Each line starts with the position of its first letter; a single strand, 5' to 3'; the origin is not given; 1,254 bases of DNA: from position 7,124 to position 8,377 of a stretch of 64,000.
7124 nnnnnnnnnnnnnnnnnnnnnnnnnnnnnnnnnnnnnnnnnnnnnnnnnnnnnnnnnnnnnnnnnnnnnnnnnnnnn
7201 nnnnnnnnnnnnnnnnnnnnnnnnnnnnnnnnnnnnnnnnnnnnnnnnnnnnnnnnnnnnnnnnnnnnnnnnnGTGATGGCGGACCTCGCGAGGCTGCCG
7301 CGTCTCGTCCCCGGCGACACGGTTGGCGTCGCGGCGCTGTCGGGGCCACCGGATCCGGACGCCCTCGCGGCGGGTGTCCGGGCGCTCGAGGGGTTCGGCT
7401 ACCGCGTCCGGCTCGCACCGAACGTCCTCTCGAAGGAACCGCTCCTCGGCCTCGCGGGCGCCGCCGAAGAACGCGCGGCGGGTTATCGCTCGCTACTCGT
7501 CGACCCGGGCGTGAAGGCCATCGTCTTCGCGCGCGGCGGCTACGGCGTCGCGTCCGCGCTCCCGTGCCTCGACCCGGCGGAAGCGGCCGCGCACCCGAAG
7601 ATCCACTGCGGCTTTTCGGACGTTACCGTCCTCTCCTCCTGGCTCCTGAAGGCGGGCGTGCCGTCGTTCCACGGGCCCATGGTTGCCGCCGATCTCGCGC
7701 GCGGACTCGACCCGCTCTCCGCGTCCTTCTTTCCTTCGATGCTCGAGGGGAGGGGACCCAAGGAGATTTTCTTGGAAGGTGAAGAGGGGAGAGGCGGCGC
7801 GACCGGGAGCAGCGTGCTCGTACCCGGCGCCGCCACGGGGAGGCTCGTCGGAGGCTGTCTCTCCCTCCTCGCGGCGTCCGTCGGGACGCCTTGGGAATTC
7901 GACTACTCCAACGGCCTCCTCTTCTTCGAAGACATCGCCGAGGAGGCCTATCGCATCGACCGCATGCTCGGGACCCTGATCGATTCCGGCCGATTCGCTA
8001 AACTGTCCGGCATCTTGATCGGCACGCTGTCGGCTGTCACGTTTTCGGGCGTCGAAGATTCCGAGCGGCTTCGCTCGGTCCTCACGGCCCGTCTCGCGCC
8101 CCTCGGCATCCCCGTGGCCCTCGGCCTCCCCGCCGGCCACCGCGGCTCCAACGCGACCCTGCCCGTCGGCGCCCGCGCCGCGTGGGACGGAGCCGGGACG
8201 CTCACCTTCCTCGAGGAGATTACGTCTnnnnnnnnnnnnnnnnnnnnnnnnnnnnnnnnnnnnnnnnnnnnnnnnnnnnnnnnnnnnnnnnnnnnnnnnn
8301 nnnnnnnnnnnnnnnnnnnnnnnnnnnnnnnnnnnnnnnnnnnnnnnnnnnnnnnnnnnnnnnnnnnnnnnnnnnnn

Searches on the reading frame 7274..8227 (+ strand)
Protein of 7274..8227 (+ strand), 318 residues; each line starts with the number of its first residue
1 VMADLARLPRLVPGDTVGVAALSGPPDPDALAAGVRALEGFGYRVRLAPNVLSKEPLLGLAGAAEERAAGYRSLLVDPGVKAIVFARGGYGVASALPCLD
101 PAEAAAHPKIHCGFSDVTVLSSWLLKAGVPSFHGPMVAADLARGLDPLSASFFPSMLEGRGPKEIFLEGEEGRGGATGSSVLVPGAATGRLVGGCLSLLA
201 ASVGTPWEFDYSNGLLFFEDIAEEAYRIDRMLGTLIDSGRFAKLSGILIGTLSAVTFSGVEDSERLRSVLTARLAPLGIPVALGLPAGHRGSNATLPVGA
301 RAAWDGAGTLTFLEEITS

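Call 70: search_solved_structures(query=window:7274-8227:+, show_alignments=1, max_evalue=0.001)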
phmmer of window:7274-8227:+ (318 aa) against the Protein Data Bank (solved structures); distinct sequences matched with E-value up to 0.001: 28.
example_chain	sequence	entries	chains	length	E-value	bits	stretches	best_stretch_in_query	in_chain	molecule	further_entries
6uuk_A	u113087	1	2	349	3.3e-36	128.3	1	17-303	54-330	Muramoyltetrapeptide carboxypeptidase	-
5z01_A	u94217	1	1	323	3.7e-25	92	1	33-305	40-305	Murein tetrapeptide carboxypeptidase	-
5z03_A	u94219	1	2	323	9.6e-25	90.7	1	33-305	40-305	Murein tetrapeptide carboxypeptidase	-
1zl0_A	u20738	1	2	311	1.3e-22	83.7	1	25-306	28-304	hypothetical protein PA5198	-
1zrs_A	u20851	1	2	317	4e-22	82.1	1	27-306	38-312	hypothetical protein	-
2aum_A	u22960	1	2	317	1.3e-21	80.4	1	27-306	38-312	hypothetical protein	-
3tlz_A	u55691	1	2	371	1.5e-20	76.9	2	11-139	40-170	MccF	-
3tlb_A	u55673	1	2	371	1.5e-20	76.9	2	11-139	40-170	MccF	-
3tla_A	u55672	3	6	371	1.5e-20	76.9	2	11-139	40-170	MccF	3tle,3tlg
2aun_A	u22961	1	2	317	1.7e-20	76.7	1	27-306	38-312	hypothetical protein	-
3tlc_A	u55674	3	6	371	3.9e-20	75.5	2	11-139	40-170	MccF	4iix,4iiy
3tly_A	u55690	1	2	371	7.3e-20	74.6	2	11-139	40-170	MccF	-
3sr3_A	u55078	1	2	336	8.8e-20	74.4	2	11-140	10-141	Microcin immunity protein MccF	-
3gjz_A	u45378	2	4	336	9.1e-20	74.3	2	11-140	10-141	Microcin immunity protein MccF | Microcin C7 self-immunity protein mccF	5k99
3tyx_A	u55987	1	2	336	9.2e-20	74.3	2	11-140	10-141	Microcin immunity protein MccF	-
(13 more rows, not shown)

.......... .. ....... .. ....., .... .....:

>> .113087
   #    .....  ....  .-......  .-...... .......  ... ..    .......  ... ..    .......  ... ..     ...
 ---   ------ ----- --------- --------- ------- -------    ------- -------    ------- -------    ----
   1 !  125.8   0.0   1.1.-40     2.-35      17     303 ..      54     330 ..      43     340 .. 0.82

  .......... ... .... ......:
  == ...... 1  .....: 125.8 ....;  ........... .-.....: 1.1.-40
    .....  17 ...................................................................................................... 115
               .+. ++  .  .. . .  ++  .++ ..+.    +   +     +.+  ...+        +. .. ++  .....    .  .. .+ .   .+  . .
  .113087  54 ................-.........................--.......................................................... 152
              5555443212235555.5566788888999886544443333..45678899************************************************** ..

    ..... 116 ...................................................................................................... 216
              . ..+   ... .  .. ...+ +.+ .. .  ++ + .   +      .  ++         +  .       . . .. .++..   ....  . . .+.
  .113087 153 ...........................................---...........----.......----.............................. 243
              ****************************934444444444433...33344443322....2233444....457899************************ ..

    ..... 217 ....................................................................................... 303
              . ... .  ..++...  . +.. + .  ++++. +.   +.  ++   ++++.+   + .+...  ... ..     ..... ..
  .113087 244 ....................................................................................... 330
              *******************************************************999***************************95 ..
